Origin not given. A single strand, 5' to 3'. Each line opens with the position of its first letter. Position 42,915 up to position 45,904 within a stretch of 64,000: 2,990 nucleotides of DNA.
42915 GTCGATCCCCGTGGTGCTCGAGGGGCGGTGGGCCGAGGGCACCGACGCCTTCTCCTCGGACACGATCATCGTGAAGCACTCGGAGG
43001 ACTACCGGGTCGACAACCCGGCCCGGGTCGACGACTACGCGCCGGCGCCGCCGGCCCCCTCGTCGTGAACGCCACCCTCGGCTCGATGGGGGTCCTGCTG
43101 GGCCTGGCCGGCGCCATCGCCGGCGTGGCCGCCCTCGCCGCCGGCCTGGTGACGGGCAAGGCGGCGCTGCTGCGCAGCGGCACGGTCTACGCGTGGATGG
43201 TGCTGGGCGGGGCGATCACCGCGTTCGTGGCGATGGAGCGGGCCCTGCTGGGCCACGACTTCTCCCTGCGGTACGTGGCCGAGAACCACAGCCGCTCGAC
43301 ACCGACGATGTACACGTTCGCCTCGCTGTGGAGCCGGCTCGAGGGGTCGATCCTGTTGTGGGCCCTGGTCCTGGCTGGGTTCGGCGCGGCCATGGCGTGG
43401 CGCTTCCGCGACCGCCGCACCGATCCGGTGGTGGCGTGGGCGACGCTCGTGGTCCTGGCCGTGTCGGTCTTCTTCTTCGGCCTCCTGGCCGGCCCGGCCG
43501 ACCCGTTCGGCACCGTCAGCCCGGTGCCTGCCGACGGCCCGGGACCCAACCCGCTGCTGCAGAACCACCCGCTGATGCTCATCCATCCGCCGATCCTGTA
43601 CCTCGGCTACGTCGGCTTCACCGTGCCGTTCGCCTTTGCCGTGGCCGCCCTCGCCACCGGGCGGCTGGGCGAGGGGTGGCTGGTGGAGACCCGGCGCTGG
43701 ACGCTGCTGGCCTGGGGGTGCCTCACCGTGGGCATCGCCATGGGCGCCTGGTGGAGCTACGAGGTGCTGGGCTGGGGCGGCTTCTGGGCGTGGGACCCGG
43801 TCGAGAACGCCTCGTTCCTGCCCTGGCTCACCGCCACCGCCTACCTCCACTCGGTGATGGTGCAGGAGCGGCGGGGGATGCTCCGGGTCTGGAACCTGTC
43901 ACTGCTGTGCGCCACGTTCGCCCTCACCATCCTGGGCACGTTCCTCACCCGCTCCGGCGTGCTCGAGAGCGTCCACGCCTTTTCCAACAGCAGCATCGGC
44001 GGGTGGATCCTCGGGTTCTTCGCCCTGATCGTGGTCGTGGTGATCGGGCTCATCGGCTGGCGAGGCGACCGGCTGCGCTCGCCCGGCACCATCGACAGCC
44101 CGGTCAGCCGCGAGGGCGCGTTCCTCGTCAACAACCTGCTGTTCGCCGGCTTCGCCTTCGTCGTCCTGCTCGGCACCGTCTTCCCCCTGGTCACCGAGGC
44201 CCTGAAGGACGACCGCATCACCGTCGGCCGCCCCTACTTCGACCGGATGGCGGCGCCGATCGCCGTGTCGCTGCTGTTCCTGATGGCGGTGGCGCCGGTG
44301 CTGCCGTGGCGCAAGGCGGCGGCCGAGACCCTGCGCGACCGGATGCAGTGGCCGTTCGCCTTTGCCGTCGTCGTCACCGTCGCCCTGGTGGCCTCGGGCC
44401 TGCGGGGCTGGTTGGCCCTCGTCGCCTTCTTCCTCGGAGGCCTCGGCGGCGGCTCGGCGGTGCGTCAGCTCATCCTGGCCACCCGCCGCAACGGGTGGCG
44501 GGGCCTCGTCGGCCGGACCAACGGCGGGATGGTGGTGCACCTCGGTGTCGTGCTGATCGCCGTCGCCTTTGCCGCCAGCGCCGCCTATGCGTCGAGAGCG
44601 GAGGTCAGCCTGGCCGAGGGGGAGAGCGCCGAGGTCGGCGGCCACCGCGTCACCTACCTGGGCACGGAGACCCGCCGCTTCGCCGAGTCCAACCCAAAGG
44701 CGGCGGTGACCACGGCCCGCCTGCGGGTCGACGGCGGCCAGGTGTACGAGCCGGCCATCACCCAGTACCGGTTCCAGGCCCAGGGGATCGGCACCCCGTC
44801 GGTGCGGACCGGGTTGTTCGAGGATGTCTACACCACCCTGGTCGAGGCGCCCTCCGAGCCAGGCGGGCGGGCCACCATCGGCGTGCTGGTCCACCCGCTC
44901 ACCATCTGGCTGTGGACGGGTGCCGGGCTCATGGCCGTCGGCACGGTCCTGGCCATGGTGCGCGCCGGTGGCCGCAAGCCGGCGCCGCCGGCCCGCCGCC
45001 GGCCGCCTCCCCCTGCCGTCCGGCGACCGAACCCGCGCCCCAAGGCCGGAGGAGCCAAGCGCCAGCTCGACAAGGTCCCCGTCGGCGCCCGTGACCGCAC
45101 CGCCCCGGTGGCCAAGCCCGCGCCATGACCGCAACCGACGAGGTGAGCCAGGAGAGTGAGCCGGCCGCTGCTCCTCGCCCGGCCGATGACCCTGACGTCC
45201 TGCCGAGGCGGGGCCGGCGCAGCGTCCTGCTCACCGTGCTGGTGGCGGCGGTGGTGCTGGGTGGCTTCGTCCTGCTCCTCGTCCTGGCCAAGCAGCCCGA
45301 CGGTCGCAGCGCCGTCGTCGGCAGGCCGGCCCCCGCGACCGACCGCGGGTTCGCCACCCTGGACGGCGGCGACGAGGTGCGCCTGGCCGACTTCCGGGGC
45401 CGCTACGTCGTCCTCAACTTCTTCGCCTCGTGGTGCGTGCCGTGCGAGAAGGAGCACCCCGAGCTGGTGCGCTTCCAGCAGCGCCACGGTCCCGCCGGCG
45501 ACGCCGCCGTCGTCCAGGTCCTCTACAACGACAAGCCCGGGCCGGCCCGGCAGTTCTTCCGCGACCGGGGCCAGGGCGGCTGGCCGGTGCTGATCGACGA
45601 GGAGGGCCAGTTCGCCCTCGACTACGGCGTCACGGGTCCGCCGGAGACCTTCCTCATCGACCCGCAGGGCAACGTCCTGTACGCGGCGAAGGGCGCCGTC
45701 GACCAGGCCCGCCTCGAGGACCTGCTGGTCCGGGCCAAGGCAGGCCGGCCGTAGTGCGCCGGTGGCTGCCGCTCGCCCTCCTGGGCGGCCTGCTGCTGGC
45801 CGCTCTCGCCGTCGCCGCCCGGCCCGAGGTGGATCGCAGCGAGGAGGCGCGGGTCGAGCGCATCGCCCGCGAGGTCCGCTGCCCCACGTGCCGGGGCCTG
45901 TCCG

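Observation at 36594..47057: Complete System I cytochrome c maturation operon (ccmABCDEFGHI) with extensive start/stop overlaps, plus separate ccdA, in an actinobacterial-like genome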

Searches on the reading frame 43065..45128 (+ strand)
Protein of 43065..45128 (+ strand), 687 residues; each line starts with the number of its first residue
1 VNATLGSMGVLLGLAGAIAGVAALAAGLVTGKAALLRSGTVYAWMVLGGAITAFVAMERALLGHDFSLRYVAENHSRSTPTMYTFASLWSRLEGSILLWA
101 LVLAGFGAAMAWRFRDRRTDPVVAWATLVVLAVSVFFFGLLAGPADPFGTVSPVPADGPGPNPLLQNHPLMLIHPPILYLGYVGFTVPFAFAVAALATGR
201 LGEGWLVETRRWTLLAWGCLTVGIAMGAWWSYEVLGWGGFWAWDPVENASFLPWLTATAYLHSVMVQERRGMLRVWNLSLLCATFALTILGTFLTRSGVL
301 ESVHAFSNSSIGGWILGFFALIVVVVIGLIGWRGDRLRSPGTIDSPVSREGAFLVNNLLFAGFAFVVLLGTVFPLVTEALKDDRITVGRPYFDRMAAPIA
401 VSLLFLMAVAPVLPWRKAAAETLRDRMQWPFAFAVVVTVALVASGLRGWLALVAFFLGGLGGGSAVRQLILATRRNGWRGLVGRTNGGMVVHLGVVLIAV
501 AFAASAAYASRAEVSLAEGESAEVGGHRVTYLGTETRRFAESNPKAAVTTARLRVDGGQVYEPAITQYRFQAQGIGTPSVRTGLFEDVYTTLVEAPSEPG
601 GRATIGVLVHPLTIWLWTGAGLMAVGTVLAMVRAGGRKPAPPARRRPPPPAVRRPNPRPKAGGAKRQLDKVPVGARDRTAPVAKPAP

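Call 5: search_protein_families(library=pfam, proteins=[window:43067-45094:+], max_evalue=0.01)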
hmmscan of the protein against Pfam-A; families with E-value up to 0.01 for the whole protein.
window:43067-45094:+ (675 aa): 0 families

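Call 9: search_protein_families(library=ncbifam, proteins=[window:43065-45128:+], max_evalue=0.01)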
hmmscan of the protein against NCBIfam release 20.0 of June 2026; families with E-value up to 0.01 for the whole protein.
window:43065-45128:+ (687 aa): 4 families
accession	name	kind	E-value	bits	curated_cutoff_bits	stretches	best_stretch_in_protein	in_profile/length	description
TIGR00353.1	nrfE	subfamily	2.3e-121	406.5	569.05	1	54-633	2-574/578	heme lyase CcmF/NrfE family subunit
TIGR03145.1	cyt_nit_nrfE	subfamily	4.4e-116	389.1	927.3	1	2-631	2-630/631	heme lyase NrfEFG subunit NrfE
NF007691.0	PRK10369.1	subfamily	1e-97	328.3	394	1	5-634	7-568/573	heme lyase NrfEFG subunit NrfE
TIGR03144.1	cytochr_II_ccsB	equivalog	1.6e-07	31.3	187.6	1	211-298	162-247/252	c-type cytochrome biogenesis protein CcsB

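Call 10: search_protein_families(library=pfam, proteins=[window:43065-45128:+], max_evalue=1)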
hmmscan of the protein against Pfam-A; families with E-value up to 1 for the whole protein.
window:43065-45128:+ (687 aa): 3 families
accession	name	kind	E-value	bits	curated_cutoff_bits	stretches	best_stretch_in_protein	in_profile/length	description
PF16327.10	CcmF_C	-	2.2e-52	178.7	28.7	1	316-632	1-321/323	Cytochrome c-type biogenesis protein CcmF C-terminal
PF01578.25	Cytochrom_C_asm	-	7.5e-35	120.9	29.9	1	89-297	1-206/212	Cytochrome C assembly protein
PF05140.19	ResB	-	0.066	12.4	24.6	1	487-524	153-190/486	ResB-like family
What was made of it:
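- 43065..45128 (+): ccmF, heme lyase core, 687 aa, with the WWD motif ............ and a roughly 50-aa Pro/Arg-rich C-terminal tail. PF16327 at 2.2e-52 and PF01578 at 7.5e-35 (call 10).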

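Call 11: find_related_loci(query=window:43065-45128:+, collection=genome_contigs, flank=10000)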
Query window:43065-45128:+ (687 aa) in genome_contigs; peptide patterns used: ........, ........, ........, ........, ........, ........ (x = any residue, [..] = any of these).
600 stretches matched a pattern (row limit reached: there are more); 591 encode a relative of the query (tblastn E <= 1e-3); the best 80 are kept; 80 distinct loci.
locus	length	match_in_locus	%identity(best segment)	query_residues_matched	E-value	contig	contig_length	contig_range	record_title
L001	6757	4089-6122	86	1-680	0e+0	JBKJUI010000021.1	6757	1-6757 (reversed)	MAG: Acidimicrobiales bacterium isolate ant_bin.659 k117_4581101, whole genome shotgun sequence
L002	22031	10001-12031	88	1-679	0e+0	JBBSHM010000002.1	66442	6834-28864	MAG: Acidimicrobiales bacterium isolate LS2_sbin.68 LS2_sbin.68_K_717465_L_66442_cov_21.4790, whole genome shotgun seque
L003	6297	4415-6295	90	1-627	0e+0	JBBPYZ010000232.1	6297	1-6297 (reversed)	MAG: Acidimicrobiales bacterium isolate bin.234 bin.234_S1Ck141_251404_length_6297_cov_23.0000, whole genome shotgun seq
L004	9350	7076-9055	72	1-658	0e+0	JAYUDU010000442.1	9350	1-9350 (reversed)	MAG: Acidimicrobiales bacterium isolate GFS_7248 GFS_7248_441, whole genome shotgun sequence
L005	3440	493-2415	67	1-651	0e+0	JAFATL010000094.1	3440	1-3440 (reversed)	MAG: Actinomycetota bacterium isolate CP_BM_ER_R9_11 BM_ER_R9_k147_3761, whole genome shotgun sequence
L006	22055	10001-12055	59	1-687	0e+0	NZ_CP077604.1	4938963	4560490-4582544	Aquihabitans sp. G128 chromosome, complete genome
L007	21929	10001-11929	63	1-655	0e+0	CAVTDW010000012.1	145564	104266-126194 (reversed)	MAG: uncultured Actinomycetota bacterium isolate MFD01213.bin.1.189 genome assembly, contig: contig_2995, whole genome s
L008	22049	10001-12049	60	1-687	0e+0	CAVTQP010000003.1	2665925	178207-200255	MAG: uncultured Actinomycetes bacterium isolate MFD09603.bin.1.97 genome assembly, contig: contig_8020, whole genome sho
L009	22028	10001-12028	62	3-687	0e+0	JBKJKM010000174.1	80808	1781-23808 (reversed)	MAG: Acidimicrobiales bacterium isolate ant_bin.242 k117_1514633, whole genome shotgun sequence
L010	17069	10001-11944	62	1-645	0e+0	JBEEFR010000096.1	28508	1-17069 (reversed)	MAG: Actinomycetota bacterium isolate BP_97 scaffold_646660, whole genome shotgun sequence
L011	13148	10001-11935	64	1-649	0e+0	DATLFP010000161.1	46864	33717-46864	MAG TPA_asm: Acidimicrobiales bacterium isolate SMAG_U13591 k141_55516, whole genome shotgun sequence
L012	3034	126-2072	62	1-660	0e+0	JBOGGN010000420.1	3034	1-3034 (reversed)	MAG: Acidimicrobiales bacterium isolate TC-S_metawrap_bin.299 k127_463467, whole genome shotgun sequence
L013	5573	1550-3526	63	1-655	0e+0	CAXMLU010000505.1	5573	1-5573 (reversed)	MAG TPA_asm: uncultured bacterium isolate SRR1572169_binner23_Refined_37 genome assembly, contig: ERZ16270753.102307, wh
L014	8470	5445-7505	59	1-643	0e+0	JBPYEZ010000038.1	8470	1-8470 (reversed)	MAG: Acidimicrobiales bacterium isolate Bin.026.fastaField_pasture_P2 k127_2036303, whole genome shotgun sequence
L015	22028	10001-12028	65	1-661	0e+0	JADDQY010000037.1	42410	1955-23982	MAG: Actinomycetota bacterium isolate LC5_5 AB19_LC5_114_length_42416_cov_79, whole genome shotgun sequence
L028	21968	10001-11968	59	1-662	0e+0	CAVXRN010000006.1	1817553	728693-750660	MAG: uncultured Acidimicrobiales bacterium isolate MFD01716.bin.2.26 genome assembly, contig: contig_9901, whole genome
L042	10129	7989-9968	57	1-667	0e+0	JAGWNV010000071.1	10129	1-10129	MAG: Acidobacteriota bacterium isolate REEB240 contig-150_10418, whole genome shotgun sequence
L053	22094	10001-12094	54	1-679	0e+0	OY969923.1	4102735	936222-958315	MAG: uncultured Acidimicrobiaceae bacterium isolate MFD06092.bin.1.171 genome assembly, chromosome: 1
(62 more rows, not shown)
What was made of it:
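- The top 80 CcmF relatives, out of at least 591, are all from Acidimicrobiales or Actinomycetota MAGs and genomes, apart from one contig labelled Acidobacteriota (L042) (call 11).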

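Call 18: search_solved_structures(query=window:43065-45128:+, show_alignments=1)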
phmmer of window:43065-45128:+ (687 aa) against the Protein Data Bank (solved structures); distinct sequences matched with E-value up to 0.001: 1.
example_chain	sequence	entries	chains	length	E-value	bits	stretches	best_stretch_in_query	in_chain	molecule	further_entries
6zmq_A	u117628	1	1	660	7e-138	464.4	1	3-633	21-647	Cytochrome C-type biogenesis protein ccmF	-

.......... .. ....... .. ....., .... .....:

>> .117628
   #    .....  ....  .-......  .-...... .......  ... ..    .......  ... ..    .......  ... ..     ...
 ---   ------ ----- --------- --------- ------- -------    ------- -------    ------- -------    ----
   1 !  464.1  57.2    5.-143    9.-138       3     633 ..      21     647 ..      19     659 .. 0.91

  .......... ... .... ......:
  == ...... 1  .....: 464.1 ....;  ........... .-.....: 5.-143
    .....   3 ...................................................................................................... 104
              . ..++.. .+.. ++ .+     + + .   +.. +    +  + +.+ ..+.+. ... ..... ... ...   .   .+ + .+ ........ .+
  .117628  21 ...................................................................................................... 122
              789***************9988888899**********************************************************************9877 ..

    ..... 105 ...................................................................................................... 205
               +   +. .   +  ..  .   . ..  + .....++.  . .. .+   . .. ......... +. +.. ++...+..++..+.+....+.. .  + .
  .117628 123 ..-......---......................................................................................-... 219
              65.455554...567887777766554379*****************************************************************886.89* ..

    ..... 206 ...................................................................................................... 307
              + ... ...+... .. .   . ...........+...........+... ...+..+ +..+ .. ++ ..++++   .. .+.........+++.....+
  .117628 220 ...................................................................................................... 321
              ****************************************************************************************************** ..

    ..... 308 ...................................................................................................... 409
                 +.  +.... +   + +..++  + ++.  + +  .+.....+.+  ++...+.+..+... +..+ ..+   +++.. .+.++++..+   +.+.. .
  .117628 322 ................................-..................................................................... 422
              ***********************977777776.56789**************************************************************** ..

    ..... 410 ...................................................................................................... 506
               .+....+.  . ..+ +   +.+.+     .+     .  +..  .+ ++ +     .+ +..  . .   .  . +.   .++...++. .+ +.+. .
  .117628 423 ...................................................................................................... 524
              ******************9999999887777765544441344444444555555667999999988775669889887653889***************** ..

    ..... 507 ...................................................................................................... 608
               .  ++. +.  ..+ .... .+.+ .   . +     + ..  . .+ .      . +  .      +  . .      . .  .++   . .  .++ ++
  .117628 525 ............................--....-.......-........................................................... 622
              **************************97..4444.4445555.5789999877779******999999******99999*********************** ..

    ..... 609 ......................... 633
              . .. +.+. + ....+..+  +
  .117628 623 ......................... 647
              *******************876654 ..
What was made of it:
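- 43065..45128 (+): Match to Thermus thermophilus CcmF (6ZMQ_A) at 7e-138 over residues 3-633, with four histidines aligned (call 18).
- On System I (Ccm) cytochrome c maturation: 6ZMQ_A matches at 7e-138, with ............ and four histidines aligned (call 18).
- Closest known: Thermus thermophilus CcmF. Same: The WWD motif is conserved, and four histidines align (call 18).
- CcmF matches Thermus thermophilus CcmF very strongly, at 7e-138 over nearly full length (call 18).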

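Call 40: list_cluster_members(proteins=[window:43065-45125:+, window:41604-42398:+, window:42550-43065:+, window:36594-37367:+, window:45754-46197:+])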
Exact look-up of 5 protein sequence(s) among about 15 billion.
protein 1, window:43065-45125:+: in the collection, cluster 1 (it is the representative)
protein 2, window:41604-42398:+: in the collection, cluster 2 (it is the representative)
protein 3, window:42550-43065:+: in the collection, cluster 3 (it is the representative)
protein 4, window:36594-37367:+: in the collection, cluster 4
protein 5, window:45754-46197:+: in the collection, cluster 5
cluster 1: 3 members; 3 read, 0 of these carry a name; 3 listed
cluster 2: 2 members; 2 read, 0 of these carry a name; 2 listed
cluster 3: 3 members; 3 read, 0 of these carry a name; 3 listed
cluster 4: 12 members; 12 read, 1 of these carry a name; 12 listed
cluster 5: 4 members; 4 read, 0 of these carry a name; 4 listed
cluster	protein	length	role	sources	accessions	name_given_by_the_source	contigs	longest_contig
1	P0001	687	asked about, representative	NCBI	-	-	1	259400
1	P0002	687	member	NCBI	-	-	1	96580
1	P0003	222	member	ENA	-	-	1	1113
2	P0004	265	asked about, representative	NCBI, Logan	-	-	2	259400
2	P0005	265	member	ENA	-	-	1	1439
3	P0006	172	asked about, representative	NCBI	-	-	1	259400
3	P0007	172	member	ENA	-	-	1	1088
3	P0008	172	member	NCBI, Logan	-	-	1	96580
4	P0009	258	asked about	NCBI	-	-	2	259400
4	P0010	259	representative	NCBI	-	-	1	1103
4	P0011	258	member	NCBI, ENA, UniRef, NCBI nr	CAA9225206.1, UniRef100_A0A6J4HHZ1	MAG: Cytochrome c-type biogenesis protein CcdA (DsbD analog) [uncultured Acidimicrobiales ... | Cytochrome c-type biogenesis protein CcdA (DsbD analog) n=1 Tax=uncultured ...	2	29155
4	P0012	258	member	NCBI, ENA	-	-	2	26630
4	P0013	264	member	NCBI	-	-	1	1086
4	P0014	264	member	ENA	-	-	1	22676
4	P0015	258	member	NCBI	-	-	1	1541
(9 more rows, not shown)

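Call 41: find_encoding_contigs(protein=P0001, flank=10000, max_places=3)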
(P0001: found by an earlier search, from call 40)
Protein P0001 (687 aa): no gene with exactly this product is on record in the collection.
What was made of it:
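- Tried and rejected: find_encoding_contigs with CcmF found no record (call 41).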

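Call 59: search_protein_families(library=pfam, proteins=[L028:5226-6200:+, L053:4930-5913:+, L010:3778-4776:+, L010:5004-5759:+, L009:4544-5299:+, L007:5495-6217:+], max_evalue=0.001)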
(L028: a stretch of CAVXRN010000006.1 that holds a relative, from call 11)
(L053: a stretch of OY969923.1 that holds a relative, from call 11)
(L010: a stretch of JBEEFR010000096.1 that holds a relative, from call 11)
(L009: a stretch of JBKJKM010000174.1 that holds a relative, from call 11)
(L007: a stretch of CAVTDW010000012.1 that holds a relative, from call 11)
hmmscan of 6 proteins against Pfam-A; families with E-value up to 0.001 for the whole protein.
L028:5226-6200:+ (324 aa): 5 families
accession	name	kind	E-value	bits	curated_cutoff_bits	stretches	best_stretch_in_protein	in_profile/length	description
PF16363.11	GDP_Man_Dehyd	-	1.2e-133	446.1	27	1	7-311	1-332/332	GDP-mannose 4,6 dehydratase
PF01370.27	Epimerase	-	9.2e-72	241.7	20.9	1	6-243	1-239/240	NAD dependent epimerase/dehydratase family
PF04321.23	RmlD_sub_bind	-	1.2e-07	31.5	27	1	5-157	2-133/287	RmlD substrate binding domain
PF13460.12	NAD_binding_10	-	0.00033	21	27.2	1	10-73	1-62/184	NAD(P)H-binding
PF05368.20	NmrA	-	0.00091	19.3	27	0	3-68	2-66/298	NmrA-like family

L053:4930-5913:+ (327 aa): 4 families
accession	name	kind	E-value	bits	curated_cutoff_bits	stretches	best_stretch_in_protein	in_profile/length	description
PF16363.11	GDP_Man_Dehyd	-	1.3e-131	439.4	27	1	10-314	1-332/332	GDP-mannose 4,6 dehydratase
PF01370.27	Epimerase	-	4e-70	236.4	20.9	1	9-247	1-240/240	NAD dependent epimerase/dehydratase family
PF04321.23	RmlD_sub_bind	-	2e-05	24.3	27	1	8-160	2-133/287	RmlD substrate binding domain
PF05368.20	NmrA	-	0.00042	20.4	27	1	6-73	2-68/298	NmrA-like family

L010:3778-4776:+ (332 aa): 5 families
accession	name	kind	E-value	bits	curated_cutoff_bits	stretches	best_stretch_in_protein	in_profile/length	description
PF16363.11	GDP_Man_Dehyd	-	2.5e-134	448.4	27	1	10-314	1-332/332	GDP-mannose 4,6 dehydratase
PF01370.27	Epimerase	-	4.5e-71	239.5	20.9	1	9-245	1-238/240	NAD dependent epimerase/dehydratase family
PF04321.23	RmlD_sub_bind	-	2.5e-08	33.8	27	1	8-160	2-133/287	RmlD substrate binding domain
PF05368.20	NmrA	-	3.5e-06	27.3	27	1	7-73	3-68/298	NmrA-like family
PF13460.12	NAD_binding_10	-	5.2e-05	23.6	27.2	1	13-76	1-62/184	NAD(P)H-binding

L010:5004-5759:+ (251 aa): 2 families
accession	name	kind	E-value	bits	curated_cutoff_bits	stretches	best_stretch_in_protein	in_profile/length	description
PF00378.25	ECH_1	-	2.6e-35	122.4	27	1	20-250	4-250/251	Enoyl-CoA hydratase/isomerase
PF16113.10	ECH_2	-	3.1e-15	56.9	27.2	1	23-217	2-208/335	Enoyl-CoA hydratase/isomerase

L009:4544-5299:+ (251 aa): 2 families
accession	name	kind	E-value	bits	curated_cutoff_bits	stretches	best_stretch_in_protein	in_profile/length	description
PF00378.25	ECH_1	-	4.5e-36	124.9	27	1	18-250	4-250/251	Enoyl-CoA hydratase/isomerase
PF16113.10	ECH_2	-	2.8e-18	66.9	27.2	1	21-193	2-184/335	Enoyl-CoA hydratase/isomerase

L007:5495-6217:+ (240 aa): 2 families
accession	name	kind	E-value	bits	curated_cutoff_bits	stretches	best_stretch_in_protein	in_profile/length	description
PF00378.25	ECH_1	-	9.8e-37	127.1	27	1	9-239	7-250/251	Enoyl-CoA hydratase/isomerase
PF16113.10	ECH_2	-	5.6e-20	72.5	27.2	1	9-202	2-205/335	Enoyl-CoA hydratase/isomerase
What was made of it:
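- There is no remnant of a ResA/ResB/ResC or hemL cluster (call 59).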

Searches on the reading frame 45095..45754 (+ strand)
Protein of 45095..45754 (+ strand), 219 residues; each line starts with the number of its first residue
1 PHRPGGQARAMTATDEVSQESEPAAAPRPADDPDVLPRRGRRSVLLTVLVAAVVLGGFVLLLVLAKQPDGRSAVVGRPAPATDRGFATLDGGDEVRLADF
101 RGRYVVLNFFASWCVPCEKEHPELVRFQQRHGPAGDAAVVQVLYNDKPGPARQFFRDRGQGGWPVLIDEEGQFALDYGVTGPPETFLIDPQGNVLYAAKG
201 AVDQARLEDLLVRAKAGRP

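Call 5: search_protein_families(library=pfam, proteins=[window:45095-45754:+], max_evalue=0.01)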
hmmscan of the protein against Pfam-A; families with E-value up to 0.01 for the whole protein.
window:45095-45754:+ (219 aa): 7 families
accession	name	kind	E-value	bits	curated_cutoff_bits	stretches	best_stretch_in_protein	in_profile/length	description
PF08534.16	Redoxin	-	1.5e-21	77.2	26.6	1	76-205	3-142/148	Redoxin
PF00578.27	AhpC-TSA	-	1.5e-18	67.3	26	1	76-196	2-123/124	AhpC/TSA family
PF13098.12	Thioredoxin_2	-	4e-10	40.4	27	1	102-211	5-104/104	Thioredoxin-like domain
PF13905.12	Thioredoxin_8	-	5.5e-08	33.5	27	1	102-194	1-94/94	Thioredoxin-like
PF00085.26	Thioredoxin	-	1.2e-05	25.7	23.5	1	103-141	19-55/103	Thioredoxin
PF16951.10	MaAIMP_sms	-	0.0028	17.8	26.2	1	43-84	5-47/60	Putative methionine and alanine importer, small subunit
PF13728.12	TraF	-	0.0042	17.4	23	0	96-209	123-221/224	F plasmid transfer operon protein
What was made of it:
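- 45125..45754 (+): ccmG, membrane-anchored TlpA/DsbE-type thioredoxin, 209 aa, active site WCVPC. Redoxin at 1.5e-21 (call 5).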

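Call 9: search_protein_families(library=ncbifam, proteins=[window:45125-45754:+], max_evalue=0.01)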
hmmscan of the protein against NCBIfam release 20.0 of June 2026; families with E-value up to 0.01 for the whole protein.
window:45125-45754:+ (209 aa): 10 families
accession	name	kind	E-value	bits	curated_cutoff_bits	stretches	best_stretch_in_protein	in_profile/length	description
TIGR00385.1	dsbE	subfamily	1e-25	90.4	123.15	1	61-201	32-167/173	DsbE family thiol:disulfide interchange protein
NF002854.0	PRK03147.1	subfamily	5.1e-20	72.1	170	1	32-202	10-170/176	thiol-disulfide oxidoreductase ResA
NF011941.0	PRK15412.1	equivalog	2.1e-14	53.5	359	1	32-195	3-166/185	thiol:disulfide interchange protein DsbE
NF047696.1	ThlDiSintTplARhiz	equivalog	3.6e-14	53.1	230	1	67-190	73-199/219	thiol:disulfide interchange protein TlpA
NF041202.1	StoA_CxxC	exception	1.4e-12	47.8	210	1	75-197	37-157/163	endospore biogenesis thiol-disulfide oxidoreductase StoA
NF041054.1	WAxxUGC_long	equivalog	4.3e-09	36.1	300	1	71-195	84-205/354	ResA-like WAxxUGC motif-containing protein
TIGR01068.1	thioredoxin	equivalog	1.7e-07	31.4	96.8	1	93-132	15-52/101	thioredoxin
NF010625.0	PRK14018.1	equivalog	0.00026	19.6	522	1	94-202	58-170/521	bifunctional peptide-methionine (S)-S-oxide reductase MsrA/peptide-methionine (R)-S-oxide reductase MsrB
NF006898.0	PRK09381.1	equivalog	0.0029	18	138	0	95-143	24-70/109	thioredoxin TrxA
NF053650.1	PerredPrxQDein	equivalog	0.0036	17.3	260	0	82-173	11-99/148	thioredoxin-dependent peroxiredoxin PrxQ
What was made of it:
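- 45125..45754 (+): TIGR00385 dsbE at 1e-25, below its cutoff (call 9).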
